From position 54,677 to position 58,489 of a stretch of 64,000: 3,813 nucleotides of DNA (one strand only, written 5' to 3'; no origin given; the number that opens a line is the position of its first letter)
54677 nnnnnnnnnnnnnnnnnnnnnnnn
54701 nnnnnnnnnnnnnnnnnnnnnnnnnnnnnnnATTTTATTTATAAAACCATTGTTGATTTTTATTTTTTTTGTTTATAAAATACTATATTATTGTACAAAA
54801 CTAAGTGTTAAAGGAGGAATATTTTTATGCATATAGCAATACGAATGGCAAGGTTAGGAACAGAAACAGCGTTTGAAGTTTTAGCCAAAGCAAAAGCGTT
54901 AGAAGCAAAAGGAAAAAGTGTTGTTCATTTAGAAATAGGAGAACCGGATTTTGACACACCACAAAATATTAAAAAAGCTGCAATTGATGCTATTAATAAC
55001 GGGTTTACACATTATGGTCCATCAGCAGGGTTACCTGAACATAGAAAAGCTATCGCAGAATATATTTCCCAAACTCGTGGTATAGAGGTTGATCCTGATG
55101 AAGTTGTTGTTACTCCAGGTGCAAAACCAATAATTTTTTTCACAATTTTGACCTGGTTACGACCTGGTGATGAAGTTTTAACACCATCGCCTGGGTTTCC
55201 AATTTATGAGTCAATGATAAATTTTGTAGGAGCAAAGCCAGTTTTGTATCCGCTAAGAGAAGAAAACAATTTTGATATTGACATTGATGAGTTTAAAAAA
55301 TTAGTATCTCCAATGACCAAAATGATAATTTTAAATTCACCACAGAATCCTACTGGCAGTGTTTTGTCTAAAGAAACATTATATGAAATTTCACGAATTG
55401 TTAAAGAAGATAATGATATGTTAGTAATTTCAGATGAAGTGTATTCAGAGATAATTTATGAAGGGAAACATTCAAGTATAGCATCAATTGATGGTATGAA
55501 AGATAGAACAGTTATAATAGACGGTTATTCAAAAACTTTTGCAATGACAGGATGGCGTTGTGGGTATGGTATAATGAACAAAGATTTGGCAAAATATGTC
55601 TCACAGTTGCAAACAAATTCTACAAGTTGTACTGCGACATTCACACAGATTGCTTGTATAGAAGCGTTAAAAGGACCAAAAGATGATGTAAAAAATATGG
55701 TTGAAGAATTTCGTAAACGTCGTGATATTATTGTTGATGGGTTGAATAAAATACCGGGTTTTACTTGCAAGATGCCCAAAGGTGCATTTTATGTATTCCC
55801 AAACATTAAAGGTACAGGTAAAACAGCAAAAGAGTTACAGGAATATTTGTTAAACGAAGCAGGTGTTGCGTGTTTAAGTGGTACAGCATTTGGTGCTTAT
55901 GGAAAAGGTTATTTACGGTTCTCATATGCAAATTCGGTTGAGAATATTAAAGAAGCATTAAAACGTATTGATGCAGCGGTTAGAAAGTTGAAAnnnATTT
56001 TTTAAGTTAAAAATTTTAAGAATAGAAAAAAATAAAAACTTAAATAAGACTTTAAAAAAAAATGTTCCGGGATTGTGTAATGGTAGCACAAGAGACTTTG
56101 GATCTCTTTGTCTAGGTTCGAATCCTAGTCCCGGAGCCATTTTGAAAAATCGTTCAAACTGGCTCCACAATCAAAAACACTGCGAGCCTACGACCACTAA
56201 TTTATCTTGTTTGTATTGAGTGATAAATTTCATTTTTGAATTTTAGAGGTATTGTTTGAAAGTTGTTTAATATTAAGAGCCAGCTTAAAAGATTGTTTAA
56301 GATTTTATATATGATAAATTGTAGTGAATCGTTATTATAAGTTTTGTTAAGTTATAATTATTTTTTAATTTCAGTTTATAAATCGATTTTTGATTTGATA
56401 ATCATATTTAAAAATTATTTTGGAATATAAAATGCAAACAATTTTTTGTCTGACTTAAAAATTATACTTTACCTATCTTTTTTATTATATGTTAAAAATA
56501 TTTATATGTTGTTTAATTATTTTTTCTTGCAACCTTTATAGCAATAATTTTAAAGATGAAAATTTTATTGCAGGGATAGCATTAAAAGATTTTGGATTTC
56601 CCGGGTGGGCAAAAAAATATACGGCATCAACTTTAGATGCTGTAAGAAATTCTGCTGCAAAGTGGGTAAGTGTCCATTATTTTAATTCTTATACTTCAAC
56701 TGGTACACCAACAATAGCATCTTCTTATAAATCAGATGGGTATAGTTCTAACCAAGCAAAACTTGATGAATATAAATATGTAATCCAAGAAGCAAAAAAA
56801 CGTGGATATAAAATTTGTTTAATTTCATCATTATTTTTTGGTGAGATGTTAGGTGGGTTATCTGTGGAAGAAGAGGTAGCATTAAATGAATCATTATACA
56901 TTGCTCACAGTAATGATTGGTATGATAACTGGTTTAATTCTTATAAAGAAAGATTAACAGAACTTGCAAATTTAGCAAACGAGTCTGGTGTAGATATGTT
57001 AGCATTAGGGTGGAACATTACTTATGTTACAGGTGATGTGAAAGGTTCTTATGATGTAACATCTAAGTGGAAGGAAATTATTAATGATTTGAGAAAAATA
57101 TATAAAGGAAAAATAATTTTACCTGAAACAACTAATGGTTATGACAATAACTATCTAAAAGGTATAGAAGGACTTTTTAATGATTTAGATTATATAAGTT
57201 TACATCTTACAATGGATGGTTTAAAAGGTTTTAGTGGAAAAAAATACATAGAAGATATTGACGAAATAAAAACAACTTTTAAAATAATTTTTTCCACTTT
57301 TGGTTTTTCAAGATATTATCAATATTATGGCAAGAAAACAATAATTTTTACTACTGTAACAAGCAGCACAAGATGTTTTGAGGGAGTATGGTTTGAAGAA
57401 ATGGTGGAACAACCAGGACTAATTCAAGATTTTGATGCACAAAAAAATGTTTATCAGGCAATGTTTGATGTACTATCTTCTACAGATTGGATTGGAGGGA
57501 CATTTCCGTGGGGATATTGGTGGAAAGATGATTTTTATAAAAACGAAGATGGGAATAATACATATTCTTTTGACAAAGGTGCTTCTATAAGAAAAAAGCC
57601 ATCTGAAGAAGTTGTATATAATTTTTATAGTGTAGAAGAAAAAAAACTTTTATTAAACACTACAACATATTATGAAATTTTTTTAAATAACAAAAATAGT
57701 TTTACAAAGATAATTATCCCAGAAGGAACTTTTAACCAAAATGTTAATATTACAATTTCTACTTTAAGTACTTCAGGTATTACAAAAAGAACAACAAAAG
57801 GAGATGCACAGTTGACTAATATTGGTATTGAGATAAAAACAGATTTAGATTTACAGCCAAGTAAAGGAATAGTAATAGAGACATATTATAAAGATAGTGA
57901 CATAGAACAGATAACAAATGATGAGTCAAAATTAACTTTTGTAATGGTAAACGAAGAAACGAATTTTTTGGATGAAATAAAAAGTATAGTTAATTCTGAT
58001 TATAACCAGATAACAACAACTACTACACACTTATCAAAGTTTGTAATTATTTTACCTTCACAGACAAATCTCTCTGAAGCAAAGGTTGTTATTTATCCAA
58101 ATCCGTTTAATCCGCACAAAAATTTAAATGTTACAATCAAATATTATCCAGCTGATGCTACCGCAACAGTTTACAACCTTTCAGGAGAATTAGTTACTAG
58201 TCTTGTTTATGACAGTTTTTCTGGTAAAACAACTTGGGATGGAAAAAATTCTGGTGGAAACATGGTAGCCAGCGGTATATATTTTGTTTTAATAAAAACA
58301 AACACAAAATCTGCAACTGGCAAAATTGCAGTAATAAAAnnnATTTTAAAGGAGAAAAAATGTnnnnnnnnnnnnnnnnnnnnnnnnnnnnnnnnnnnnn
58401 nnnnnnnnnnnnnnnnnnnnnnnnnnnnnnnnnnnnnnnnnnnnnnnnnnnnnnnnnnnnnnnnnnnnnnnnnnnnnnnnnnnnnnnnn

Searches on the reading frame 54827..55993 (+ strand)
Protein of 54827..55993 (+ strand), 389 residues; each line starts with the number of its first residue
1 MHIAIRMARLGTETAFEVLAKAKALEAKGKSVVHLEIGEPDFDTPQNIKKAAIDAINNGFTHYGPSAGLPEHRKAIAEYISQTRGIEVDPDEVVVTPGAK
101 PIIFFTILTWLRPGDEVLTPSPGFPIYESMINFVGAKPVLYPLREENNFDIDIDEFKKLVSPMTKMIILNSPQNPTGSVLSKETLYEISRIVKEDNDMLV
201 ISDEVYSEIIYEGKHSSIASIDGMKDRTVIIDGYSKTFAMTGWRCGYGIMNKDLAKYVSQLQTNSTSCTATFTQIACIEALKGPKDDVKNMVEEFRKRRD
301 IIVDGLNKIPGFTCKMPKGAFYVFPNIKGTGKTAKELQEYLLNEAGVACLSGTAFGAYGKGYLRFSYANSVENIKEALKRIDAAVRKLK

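Call 89: search_protein_families(library=pfam, proteins=[window:54827-55993:+], max_evalue=1e-10)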
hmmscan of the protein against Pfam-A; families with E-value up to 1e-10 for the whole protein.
window:54827-55993:+ (389 aa): 1 family
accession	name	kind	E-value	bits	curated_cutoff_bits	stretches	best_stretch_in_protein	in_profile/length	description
PF00155.27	Aminotran_1_2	-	3.4e-80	270.4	19.7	1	31-381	2-361/361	Aminotransferase class I and II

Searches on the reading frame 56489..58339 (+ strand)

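Call 89: search_protein_families(library=pfam, proteins=[window:56489-58339:+], max_evalue=1e-10)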
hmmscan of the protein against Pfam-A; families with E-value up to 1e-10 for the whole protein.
window:56489-58339:+ (617 aa): 1 family
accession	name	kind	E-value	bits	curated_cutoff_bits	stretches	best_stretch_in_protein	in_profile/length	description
PF22612.2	GH113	-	2.3e-16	60.4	27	1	40-361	12-284/289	Glycoside Hydrolase Family 113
